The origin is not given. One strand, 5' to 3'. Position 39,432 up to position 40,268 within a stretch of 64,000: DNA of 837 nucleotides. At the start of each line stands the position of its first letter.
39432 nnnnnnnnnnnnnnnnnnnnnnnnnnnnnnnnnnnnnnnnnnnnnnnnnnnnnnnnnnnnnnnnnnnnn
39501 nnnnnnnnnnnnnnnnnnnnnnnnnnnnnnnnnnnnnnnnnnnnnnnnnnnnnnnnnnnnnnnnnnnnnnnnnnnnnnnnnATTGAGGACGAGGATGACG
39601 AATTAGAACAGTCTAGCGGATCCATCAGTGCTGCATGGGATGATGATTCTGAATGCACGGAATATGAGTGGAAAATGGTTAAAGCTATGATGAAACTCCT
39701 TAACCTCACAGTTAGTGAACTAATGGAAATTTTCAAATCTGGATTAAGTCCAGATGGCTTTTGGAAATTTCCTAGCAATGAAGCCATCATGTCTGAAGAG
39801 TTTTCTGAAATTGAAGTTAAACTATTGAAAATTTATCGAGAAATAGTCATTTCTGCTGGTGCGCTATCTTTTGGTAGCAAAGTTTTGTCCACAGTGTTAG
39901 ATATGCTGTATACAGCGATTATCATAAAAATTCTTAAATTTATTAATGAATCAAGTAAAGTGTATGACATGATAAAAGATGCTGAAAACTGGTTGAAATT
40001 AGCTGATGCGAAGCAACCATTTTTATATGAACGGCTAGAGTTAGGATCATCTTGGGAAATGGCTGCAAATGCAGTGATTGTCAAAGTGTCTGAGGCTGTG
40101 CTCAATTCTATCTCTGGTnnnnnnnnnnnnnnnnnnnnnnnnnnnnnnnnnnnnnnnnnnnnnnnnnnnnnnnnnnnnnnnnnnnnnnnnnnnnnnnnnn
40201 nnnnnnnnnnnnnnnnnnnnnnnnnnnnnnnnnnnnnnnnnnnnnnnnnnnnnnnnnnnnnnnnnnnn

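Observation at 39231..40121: Structural divergence of the 3' ends: gene A has a 351-bp phase-0 intron before the conserved C-terminal module, gene B encodes it contiguously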

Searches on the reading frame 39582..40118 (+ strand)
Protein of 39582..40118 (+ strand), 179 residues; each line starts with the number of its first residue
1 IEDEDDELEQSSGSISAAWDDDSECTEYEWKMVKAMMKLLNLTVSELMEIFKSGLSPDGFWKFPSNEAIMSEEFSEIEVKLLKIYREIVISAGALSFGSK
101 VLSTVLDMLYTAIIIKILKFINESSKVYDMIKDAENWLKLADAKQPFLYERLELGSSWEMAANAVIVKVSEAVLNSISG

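Call 9: search_protein_families(library=pfam, proteins=[window:39582-40118:+], max_evalue=0.01)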
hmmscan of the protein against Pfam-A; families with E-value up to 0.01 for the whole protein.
window:39582-40118:+ (179 aa): 0 families

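Call 11: search_solved_structures(query=window:39582-40118:+, max_evalue=10, show_alignments=3)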
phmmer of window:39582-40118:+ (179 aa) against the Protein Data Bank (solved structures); distinct sequences matched with E-value up to 10: 1.
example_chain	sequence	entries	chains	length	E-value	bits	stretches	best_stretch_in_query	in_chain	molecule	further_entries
11jf_P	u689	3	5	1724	0.2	15.2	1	127-164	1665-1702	Protein mono-ADP-ribosyltransferase PARP4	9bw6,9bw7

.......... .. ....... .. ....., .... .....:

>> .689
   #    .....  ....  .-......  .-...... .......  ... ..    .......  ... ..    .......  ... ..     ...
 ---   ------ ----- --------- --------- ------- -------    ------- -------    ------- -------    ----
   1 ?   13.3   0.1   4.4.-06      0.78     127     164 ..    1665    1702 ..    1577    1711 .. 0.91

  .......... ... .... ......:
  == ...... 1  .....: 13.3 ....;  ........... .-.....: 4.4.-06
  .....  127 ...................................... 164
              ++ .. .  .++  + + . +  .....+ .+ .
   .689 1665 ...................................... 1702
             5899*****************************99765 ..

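Call 16: search_solved_structures(query=A1, max_evalue=10, show_alignments=3)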
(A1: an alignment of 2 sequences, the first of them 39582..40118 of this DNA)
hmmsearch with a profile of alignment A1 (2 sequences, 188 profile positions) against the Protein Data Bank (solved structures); distinct sequences matched with E-value up to 10: 2.
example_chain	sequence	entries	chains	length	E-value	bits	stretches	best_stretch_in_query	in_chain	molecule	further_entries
11jf_P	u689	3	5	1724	0.023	17.9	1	115-169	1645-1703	Protein mono-ADP-ribosyltransferase PARP4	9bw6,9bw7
5oey_A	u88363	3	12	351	1.3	12.3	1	48-102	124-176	FBP protein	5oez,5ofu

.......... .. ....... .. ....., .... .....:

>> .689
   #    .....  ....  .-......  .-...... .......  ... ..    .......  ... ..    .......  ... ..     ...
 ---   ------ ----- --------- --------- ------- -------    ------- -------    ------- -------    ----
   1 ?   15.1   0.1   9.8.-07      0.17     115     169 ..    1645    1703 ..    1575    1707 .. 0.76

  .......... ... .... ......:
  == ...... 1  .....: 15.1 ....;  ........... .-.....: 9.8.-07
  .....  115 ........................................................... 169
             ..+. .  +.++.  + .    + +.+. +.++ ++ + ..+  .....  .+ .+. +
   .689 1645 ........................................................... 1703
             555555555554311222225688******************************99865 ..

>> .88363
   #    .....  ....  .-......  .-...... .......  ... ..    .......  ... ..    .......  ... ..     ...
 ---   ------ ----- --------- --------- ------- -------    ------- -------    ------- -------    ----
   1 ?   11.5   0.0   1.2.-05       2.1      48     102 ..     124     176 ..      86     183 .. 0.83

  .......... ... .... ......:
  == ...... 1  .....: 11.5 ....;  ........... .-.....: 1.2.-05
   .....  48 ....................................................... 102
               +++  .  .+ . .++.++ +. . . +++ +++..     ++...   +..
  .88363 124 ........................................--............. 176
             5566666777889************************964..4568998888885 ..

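Call 21: search_protein_representatives(alignment_id=A1)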
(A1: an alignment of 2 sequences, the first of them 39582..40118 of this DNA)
Query: 2 sequences, 188 profile positions. Proteins with E-value up to 0.001 (for the whole library): 8; up to 1e-10: 3; up to 1e-30: 1. The best 8 are listed.
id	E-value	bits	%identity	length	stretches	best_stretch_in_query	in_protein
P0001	8.9e-102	355.2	-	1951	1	4-188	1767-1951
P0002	5.1e-22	95.1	-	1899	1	18-171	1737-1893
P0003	1.1e-11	61.4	-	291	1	89-172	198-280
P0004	2.7e-09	53.7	-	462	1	89-172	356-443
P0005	1.1e-05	41.9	-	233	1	44-167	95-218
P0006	1.2e-05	41.8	-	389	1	53-176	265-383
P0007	9.2e-05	38.9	-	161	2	133-172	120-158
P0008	9.5e-04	35.6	-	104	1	87-167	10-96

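Call 23: find_encoding_contigs(protein=P0001, flank=10000, max_places=4)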
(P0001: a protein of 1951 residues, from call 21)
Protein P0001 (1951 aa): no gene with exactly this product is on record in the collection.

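Call 24: find_encoding_contigs(protein=P0002, flank=10000, max_places=4)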
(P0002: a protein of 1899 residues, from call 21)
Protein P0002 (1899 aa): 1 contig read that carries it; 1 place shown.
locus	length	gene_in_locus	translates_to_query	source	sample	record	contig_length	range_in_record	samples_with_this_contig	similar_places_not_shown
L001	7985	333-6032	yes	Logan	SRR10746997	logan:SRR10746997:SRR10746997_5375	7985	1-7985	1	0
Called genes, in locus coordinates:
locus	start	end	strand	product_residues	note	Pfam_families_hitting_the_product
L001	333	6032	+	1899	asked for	PF00533:BRCT, PF12738:PTCB-BRCT (weak), PF16589:BRCT_2, PF02877:PARP_reg (weak), PF00644:PARP, PF08487:VIT, PF13757:VIT_2, PF13768:VWA_3, +2 more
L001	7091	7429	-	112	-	PF21467:BetaGal_gal-bd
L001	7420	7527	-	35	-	-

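Call 25: list_cluster_members(proteins=[P0001, P0002, P0003, P0004])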
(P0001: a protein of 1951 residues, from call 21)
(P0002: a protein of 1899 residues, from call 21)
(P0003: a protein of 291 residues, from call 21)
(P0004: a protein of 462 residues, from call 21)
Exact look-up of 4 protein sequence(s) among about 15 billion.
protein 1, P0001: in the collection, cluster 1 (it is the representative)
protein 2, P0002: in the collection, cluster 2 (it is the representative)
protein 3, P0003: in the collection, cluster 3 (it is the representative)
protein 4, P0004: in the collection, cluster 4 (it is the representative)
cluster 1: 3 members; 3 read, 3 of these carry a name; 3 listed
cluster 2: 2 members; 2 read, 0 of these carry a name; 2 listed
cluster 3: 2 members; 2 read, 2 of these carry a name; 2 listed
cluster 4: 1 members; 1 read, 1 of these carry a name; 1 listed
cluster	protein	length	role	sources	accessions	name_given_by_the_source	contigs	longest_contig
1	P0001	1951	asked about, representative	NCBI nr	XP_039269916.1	protein mono-ADP-ribosyltransferase PARP4-like isoform X4 [Styela clava]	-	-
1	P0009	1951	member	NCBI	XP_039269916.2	protein mono-ADP-ribosyltransferase PARP4-like [Styela clava]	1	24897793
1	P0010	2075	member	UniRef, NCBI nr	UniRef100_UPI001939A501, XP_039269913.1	protein mono-ADP-ribosyltransferase PARP4-like isoform X1 n=2 Tax=Styela clava TaxID=7725 ... | protein mono-ADP-ribosyltransferase PARP4-like isoform X1 [Styela clava]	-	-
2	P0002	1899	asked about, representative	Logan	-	-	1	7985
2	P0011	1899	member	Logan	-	-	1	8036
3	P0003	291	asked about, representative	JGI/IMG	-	hypothetical protein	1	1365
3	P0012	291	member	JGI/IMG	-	hypothetical protein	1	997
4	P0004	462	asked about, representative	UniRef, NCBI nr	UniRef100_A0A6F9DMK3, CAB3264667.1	Poly [ADP-ribose] polymerase 4 n=1 Tax=Phallusia mammillata TaxID=59560 ... | poly [ADP-ribose] polymerase 4 [Phallusia mammillata]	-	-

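Call 27: find_encoding_contigs(protein=P0009, flank=10000, max_places=4)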
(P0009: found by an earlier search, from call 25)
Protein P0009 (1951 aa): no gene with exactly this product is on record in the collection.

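Call 32: search_protein_families(library=pfam, proteins=[P0002, window:39582-40118:+], max_evalue=10)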
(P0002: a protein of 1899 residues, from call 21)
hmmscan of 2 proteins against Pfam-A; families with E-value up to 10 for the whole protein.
P0002 (1899 aa): 10 families
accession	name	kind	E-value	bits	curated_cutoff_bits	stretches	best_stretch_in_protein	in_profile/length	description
PF08487.16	VIT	-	2.2e-38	131.3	26.5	1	632-741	2-111/111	Vault protein inter-alpha-trypsin domain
PF00644.27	PARP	-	2.3e-28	99.5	26.7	1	389-569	3-197/199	Poly(ADP-ribose) polymerase catalytic domain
PF13768.12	VWA_3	-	1.7e-18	67.6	27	1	887-1041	5-154/155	von Willebrand factor type A domain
PF16589.12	BRCT_2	-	6.4e-10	39.6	27.3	1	19-93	15-85/86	BRCT domain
PF00533.33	BRCT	-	5.2e-09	36.6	21.3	1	4-82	3-78/78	BRCA1 C Terminus (BRCT) domain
PF13757.12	VIT_2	-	1.6e-08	34.7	23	1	631-695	14-78/78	Vault protein inter-alpha-trypsin domain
PF02877.19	PARP_reg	-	3.2e-07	30.9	26.8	1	289-367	40-126/135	Poly(ADP-ribose) polymerase, regulatory domain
PF00092.34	VWA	-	1.3e-06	29.2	23.8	1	888-1046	5-164/174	von Willebrand factor type A domain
PF12738.14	PTCB-BRCT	-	4.8e-06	26.9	22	1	22-76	11-62/63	twin BRCT domain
PF13519.12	VWA_2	-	5.7e-06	27.3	27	1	888-991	4-107/107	von Willebrand factor type A domain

window:39582-40118:+ (179 aa): 0 families

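Call 43: search_solved_structures(query=A2, max_evalue=1, show_alignments=1)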
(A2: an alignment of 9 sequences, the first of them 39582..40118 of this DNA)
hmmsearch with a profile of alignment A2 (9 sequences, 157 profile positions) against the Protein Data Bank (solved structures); distinct sequences matched with E-value up to 1: 1.
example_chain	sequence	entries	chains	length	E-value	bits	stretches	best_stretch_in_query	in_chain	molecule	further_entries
11jf_P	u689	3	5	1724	7.3e-16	61.6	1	30-150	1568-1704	Protein mono-ADP-ribosyltransferase PARP4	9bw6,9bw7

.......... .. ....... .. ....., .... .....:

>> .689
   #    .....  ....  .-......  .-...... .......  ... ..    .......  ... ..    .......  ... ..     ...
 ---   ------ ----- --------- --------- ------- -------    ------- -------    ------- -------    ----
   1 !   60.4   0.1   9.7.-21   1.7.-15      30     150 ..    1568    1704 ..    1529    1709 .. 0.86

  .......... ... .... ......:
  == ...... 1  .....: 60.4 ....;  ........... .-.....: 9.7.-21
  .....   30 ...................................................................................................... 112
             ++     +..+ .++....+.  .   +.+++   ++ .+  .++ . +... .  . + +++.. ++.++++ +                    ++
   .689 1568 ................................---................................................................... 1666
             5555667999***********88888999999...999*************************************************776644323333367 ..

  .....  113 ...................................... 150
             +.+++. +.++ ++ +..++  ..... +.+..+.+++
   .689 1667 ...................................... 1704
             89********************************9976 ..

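Call 51: predict_structure(alignment_id=A2)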
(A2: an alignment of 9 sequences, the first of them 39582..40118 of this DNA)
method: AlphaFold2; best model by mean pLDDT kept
length: 179 residues; sequences in the alignment: 9
mean_pLDDT: 82.4   pTM: 0.77
mean pLDDT of the five models: 82.4, 82.4, 80.6, 79.5, 78.7
residues with pLDDT >= 90: 88; 70-90: 60; 50-70: 8; < 50: 23
segments of 3 or more residues with pLDDT < 50: 4-6, 8-24
pLDDT, mean of each block of 10 residues (from residue 1): 48 40 59 76 86 93 92 86 93 95 96 92 82 96 93 93 89 74
secondary structure, 60 per line:
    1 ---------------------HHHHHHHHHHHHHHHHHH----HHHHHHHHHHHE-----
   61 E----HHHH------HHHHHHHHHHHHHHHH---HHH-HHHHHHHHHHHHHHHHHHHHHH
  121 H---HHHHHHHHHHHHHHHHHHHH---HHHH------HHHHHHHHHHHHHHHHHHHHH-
elements in order: H22-39 H44-54 H66-69 H76-91 H99-121 H125-144 H148-151 H158-178

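Call 57: fold_search(model_id=the predicted structure, library=pdb)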
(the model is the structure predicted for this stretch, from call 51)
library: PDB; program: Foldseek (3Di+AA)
matches with E <= 10: 139; with E <= 0.001: 0
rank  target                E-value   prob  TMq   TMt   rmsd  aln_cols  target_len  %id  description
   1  9bw6_B                6.9e-03  1.00  0.48  0.61   5.2       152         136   19  Human Vault Cage in complex with PARP4 (released 2025-02-05)
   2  8oyw                  1.6e-01  0.38  0.24  0.24  16.9       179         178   12  De novo designed rhomboid protease-like fold RPF_9 (released 2023-10-18)
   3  3kdw                  6.4e-01  0.20  0.21  0.19  10.4       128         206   16  Crystal structure of Putative sugar binding protein (YP_001300177.1) from Bacteroides vulgatus ATCC 8482 at 1.70 A resol (released 2009-11-24)
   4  3f7d_A                8.8e-01  0.35  0.29  0.24   8.3       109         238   17  SF-1 LBD bound by phosphatidylcholine (released 2008-12-09)
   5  3g6i                  9.8e-01  0.14  0.20  0.19   9.6       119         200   18  Crystal structure of an outer membrane protein, part of a putative carbohydrate binding complex (bt_1022) from bacteroid (released 2009-02-17)
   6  6fl0_B                1.8e+00  0.05  0.17  0.18  15.0       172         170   10  Crystal structure of the membrane attack complex assembly inhibitor BGA71 from Lyme disease agent Borreliella bavarien (released 2018-08-08)
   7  2fsz_A                2.0e+00  0.11  0.26  0.22  11.1       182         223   13  A second binding site for hydroxytamoxifen within the coactivator-binding groove of estrogen receptor beta (released 2006-07-11)
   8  4o9h_A                2.0e+00  0.08  0.21  0.24  14.9       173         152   12  Structure of Interleukin-6 in complex with a Camelid Fab fragment (released 2015-04-15)
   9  3wod_F                2.0e+00  0.04  0.15  0.11  16.2       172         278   10  RNA polymerase-gp39 complex (released 2014-03-12)
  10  6jno_B                2.1e+00  0.11  0.28  0.26  12.9       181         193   14  RXRa structure complexed with CU-6PMN (released 2019-11-20)
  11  7sq3                  2.3e+00  0.11  0.29  0.33  12.7       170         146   14  Designed trefoil knot protein, variant 1 (released 2022-06-29)
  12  4i6i                  2.4e+00  0.07  0.18  0.10  10.4       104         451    9  Crystal structure of rabbit ryanodine receptor 1 (residues 1-559) disease mutant R45C (released 2013-02-20)
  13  9lu9_A                2.4e+00  0.03  0.14  0.13  25.2       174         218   16  The chimeric flagellar motor complex between MotA1B1 from Paenibacillus sp. TCA20 and MotAB from E.coli, state 1 (released 2025-04-09)
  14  1il6                  2.5e+00  0.05  0.17  0.18  14.9       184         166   14  HUMAN INTERLEUKIN-6, NMR, MINIMIZED AVERAGE STRUCTURE (released 1998-02-04)
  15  1hj1                  2.6e+00  0.13  0.31  0.28  12.4       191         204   16  RAT OESTROGEN RECEPTOR BETA LIGAND-BINDING DOMAIN IN COMPLEX WITH PURE ANTIOESTROGEN ICI164,384 (released 2002-01-04)
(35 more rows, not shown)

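Call 77: search_protein_families(library=pfam, proteins=[P0003, P0005, P0006, P0004, L001:7091-7444:-, L001:7497-7700:-], max_evalue=0.01)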
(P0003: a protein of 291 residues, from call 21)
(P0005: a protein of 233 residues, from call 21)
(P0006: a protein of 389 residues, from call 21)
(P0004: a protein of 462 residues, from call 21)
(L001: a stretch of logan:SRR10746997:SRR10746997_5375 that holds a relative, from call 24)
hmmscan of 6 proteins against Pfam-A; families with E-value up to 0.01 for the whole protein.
P0003 (291 aa): 1 family
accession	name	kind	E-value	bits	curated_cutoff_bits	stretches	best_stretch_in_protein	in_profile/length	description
PF02205.27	WH2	-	3.2e-05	23.9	23.1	1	21-46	1-26/28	WH2 motif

P0005 (233 aa): 0 families

P0006 (389 aa): 1 family
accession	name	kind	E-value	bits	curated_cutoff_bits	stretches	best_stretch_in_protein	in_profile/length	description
PF12656.12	G-patch_2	-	1.2e-06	28.8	26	1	100-133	7-40/61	G-patch domain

P0004 (462 aa): 1 family
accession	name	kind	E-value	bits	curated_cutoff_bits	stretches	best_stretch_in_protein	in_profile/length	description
PF13526.11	DUF4125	-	0.0055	16.8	25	0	384-436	85-136/197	Protein of unknown function (DUF4125)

L001:7091-7444:- (117 aa): 1 family
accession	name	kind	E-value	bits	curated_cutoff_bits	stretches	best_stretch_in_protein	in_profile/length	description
PF21467.3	BetaGal_gal-bd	-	2.3e-20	72.9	27.3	1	39-94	7-62/62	Beta-galactosidase, galactose-binding domain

L001:7497-7700:- (67 aa): 1 family
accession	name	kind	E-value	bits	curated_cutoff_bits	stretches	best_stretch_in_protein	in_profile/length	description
PF21317.3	BetaGal_ABD_1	-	6.6e-06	26.5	27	1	6-52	66-106/113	Beta-galactosidase, first all-beta domain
